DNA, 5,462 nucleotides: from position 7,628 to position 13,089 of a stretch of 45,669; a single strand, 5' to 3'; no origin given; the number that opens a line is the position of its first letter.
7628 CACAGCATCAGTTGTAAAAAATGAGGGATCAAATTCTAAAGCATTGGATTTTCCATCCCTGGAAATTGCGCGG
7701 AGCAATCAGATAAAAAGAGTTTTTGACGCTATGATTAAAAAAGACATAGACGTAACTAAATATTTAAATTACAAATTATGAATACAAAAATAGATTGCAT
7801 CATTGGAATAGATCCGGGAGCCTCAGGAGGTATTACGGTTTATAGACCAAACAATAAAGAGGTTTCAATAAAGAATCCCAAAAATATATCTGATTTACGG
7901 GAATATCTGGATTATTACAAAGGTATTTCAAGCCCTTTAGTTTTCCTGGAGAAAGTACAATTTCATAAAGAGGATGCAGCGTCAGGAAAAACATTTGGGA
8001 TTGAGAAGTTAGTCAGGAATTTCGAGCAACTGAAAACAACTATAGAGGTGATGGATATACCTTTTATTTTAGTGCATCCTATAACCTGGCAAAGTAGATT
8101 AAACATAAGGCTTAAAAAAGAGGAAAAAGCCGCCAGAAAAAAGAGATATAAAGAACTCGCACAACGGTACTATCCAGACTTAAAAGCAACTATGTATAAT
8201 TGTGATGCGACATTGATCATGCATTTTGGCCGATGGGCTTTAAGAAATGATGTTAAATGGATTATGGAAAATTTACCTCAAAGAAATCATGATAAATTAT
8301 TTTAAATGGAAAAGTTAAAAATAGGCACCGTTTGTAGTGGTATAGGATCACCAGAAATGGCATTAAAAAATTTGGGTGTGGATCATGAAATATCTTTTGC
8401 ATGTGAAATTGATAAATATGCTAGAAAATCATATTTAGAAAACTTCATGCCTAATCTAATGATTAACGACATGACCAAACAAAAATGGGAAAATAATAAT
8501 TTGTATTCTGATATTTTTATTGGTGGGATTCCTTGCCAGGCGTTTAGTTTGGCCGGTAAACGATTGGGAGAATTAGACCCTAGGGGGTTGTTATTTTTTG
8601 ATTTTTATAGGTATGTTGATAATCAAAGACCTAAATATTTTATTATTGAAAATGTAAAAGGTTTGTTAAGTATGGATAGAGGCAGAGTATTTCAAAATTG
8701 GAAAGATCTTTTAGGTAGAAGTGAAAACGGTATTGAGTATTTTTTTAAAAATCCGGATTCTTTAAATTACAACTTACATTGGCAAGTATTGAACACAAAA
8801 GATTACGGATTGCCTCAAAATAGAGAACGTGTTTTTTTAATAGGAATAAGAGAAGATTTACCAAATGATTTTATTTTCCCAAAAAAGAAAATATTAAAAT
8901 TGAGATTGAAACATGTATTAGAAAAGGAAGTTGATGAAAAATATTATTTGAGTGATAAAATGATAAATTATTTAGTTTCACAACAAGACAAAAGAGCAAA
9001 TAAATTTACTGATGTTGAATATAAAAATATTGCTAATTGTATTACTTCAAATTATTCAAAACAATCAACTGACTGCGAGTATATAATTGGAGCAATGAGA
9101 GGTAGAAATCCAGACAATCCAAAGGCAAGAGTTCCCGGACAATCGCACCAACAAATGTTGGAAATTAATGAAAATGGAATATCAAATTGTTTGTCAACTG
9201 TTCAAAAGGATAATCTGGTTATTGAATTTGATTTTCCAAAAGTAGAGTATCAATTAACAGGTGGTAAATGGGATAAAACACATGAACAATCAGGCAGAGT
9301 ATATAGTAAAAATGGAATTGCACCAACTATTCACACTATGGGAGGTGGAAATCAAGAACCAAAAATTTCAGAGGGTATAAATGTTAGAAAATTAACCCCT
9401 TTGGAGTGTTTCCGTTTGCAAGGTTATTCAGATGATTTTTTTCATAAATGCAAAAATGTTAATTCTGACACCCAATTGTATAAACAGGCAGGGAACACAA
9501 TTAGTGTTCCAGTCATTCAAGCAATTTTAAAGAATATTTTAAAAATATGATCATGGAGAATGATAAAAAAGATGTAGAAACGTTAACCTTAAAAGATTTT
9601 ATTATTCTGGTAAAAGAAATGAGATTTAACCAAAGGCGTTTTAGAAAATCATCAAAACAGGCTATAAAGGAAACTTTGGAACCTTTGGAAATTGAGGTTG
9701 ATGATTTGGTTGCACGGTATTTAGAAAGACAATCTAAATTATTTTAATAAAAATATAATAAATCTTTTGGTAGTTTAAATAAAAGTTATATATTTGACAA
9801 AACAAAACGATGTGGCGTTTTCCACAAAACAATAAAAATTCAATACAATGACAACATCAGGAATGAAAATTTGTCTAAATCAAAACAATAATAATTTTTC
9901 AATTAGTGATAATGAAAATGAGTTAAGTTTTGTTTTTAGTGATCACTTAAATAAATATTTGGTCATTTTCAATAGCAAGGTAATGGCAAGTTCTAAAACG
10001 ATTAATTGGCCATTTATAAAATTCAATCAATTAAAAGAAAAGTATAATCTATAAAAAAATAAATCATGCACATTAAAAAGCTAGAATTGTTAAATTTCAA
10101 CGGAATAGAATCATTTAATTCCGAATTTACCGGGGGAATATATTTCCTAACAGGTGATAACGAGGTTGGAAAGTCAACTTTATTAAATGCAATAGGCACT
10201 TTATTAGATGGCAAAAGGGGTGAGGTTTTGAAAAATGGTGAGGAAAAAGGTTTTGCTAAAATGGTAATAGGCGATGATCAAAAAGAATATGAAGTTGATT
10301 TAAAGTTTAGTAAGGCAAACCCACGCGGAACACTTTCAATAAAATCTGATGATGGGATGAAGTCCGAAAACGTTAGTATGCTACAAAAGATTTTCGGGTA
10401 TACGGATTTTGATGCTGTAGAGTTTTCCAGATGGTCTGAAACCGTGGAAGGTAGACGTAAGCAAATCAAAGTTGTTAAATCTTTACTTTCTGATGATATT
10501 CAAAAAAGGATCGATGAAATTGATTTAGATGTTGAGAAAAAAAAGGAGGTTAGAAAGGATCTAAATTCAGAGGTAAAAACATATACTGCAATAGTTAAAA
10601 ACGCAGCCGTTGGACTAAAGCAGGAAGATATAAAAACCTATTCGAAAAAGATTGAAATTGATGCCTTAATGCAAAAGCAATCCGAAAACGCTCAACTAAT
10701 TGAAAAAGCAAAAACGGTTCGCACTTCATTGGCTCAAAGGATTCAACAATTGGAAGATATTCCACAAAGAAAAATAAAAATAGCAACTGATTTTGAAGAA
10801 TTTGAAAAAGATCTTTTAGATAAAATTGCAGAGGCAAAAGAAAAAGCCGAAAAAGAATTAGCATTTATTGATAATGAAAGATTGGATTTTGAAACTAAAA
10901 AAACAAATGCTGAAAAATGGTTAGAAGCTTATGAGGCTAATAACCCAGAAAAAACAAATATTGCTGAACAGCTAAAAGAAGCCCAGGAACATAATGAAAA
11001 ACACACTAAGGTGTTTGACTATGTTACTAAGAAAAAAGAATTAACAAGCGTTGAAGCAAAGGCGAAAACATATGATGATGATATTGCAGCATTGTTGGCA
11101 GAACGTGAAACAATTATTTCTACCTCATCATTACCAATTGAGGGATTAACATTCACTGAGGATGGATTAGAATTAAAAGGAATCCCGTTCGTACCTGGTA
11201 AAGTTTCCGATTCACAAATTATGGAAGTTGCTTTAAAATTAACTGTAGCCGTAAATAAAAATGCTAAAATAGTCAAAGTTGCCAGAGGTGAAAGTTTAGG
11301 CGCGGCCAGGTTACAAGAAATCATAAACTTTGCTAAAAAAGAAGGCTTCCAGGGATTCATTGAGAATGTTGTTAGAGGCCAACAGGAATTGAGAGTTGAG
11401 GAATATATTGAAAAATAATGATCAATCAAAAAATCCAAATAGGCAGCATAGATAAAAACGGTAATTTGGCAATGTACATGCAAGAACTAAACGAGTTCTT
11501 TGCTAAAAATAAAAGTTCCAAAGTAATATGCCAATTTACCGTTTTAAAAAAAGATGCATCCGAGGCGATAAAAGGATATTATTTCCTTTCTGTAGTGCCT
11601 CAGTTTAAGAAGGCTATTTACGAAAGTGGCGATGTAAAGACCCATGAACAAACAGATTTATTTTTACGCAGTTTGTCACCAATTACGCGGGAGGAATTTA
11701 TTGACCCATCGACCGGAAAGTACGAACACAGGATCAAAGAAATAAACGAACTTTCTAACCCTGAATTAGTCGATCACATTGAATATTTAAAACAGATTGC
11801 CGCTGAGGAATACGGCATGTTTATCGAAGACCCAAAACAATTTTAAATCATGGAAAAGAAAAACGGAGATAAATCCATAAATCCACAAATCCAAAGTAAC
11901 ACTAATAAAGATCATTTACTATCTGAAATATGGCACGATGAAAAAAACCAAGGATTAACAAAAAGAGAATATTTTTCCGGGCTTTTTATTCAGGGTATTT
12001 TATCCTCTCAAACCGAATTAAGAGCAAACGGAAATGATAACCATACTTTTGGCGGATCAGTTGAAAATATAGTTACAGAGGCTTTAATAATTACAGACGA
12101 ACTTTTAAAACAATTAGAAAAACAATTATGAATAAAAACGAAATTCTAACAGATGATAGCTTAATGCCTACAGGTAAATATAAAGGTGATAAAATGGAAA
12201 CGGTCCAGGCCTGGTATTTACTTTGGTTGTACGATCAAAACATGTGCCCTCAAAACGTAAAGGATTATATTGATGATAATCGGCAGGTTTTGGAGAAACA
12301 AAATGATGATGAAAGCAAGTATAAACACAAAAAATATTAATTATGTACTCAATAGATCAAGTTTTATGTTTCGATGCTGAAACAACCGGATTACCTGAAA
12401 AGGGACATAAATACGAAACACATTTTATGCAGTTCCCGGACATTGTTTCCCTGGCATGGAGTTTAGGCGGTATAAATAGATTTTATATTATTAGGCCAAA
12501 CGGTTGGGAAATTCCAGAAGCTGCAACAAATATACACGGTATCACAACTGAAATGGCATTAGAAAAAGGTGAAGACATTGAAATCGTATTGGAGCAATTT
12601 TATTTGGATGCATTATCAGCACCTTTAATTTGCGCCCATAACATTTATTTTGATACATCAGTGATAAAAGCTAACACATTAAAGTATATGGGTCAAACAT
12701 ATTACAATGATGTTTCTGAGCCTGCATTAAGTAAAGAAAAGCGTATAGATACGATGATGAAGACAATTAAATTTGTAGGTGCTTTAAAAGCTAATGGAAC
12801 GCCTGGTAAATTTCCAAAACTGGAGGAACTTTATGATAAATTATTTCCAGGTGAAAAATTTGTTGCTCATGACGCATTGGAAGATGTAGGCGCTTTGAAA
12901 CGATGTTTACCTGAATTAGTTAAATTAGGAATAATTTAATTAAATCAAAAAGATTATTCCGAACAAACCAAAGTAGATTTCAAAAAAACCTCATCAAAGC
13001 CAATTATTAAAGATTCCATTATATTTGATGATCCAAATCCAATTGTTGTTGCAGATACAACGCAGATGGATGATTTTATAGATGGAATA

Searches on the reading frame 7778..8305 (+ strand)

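Call 39: search_protein_families(library=pfam, proteins=[window:7778-8305:+], max_evalue=0.01)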
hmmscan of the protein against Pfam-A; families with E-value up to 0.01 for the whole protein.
window:7778-8305:+ (175 aa): 0 families

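Call 40: search_protein_families(library=phrogs, proteins=[window:7778-8305:+], max_evalue=0.001)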
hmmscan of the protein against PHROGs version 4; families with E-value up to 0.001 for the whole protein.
window:7778-8305:+ (175 aa): 2 families
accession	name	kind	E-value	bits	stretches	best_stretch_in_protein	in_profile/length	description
phrog_1770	-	DNA, RNA and nucleotide metabolism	1.2e-21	78.3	1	7-156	5-152/158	Holliday junction resolvase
phrog_159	-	DNA, RNA and nucleotide metabolism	0.00099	19.2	0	66-148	159-243/330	RuvC-like Holliday junction resolvase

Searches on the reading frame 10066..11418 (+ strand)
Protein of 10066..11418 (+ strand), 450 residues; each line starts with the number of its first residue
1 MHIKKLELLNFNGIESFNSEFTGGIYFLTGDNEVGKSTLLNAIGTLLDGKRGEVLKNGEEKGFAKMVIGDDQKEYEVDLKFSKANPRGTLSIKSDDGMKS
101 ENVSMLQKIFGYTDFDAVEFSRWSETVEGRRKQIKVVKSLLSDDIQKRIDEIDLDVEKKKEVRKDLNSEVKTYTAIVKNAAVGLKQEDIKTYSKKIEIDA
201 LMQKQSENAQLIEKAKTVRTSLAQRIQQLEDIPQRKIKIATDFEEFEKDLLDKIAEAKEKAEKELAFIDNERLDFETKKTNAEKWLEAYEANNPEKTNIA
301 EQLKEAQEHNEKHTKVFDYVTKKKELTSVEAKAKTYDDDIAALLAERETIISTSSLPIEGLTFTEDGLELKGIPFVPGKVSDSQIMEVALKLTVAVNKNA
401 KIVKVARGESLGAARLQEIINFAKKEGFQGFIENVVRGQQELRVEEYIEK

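Call 25: find_related_loci(query=window:10066-11418:+, collection=viral_contigs, flank=10000)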
Query window:10066-11418:+ (450 aa) in viral_contigs; peptide patterns used: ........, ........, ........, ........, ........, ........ (x = any residue, [..] = any of these).
39 stretches matched a pattern; 28 encode a relative of the query (tblastn E <= 1e-3); 28 distinct loci.
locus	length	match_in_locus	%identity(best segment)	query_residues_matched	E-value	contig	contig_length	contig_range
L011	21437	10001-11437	58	1-449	9e-171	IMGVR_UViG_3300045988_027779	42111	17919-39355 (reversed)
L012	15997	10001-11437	58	1-449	9e-171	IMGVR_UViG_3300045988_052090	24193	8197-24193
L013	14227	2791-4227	57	1-449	2e-167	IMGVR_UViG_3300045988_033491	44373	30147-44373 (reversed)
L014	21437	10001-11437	59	1-449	2e-167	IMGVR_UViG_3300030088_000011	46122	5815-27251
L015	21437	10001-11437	59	1-449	9e-167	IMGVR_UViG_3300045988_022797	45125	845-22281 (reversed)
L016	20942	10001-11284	59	5-449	1e-166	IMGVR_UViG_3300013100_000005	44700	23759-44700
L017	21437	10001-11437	57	1-449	8e-166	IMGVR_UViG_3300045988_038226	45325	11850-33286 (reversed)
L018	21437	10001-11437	57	1-449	9e-166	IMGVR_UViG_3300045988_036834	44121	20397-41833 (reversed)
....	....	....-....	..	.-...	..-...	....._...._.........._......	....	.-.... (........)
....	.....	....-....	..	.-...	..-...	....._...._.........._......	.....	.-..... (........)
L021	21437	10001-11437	57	1-449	9e-166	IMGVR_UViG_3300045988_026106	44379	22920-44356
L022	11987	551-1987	57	1-449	5e-168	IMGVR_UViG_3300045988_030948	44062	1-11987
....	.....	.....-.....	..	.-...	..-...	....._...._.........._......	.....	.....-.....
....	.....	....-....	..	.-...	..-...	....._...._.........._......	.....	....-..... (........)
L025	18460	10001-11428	49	1-449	1e-139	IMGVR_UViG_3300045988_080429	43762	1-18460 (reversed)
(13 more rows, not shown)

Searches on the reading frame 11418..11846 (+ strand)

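Call 39: search_protein_families(library=pfam, proteins=[window:11418-11846:+], max_evalue=0.01)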
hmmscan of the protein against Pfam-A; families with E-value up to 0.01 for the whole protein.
window:11418-11846:+ (142 aa): 0 families

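Call 40: search_protein_families(library=phrogs, proteins=[window:11418-11846:+], max_evalue=0.001)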
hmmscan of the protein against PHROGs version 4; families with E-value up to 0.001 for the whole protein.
window:11418-11846:+ (142 aa): 1 family
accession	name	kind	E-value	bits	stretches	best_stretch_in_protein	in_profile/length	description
phrog_23774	-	unknown function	6.7e-41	140.5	1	5-142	5-143/145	-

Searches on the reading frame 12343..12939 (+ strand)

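Call 39: search_protein_families(library=pfam, proteins=[window:12343-12939:+], max_evalue=0.01)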
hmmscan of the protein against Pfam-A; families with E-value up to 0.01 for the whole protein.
window:12343-12939:+ (198 aa): 1 family
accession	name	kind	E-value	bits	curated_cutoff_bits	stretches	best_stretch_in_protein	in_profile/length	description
PF00929.31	RNase_T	-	1.3e-09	39.3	24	1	9-184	2-159/164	Exonuclease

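Call 40: search_protein_families(library=phrogs, proteins=[window:12343-12939:+], max_evalue=0.001)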
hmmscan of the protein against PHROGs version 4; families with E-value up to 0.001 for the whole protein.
window:12343-12939:+ (198 aa): 2 families
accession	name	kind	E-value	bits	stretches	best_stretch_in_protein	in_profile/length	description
phrog_192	-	DNA, RNA and nucleotide metabolism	1.6e-22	81.4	1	6-194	107-272/397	DNA polymerase exonuclease subunit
phrog_17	-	DNA, RNA and nucleotide metabolism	0.00019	20.5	1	7-138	672-761/1445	DNA polymerase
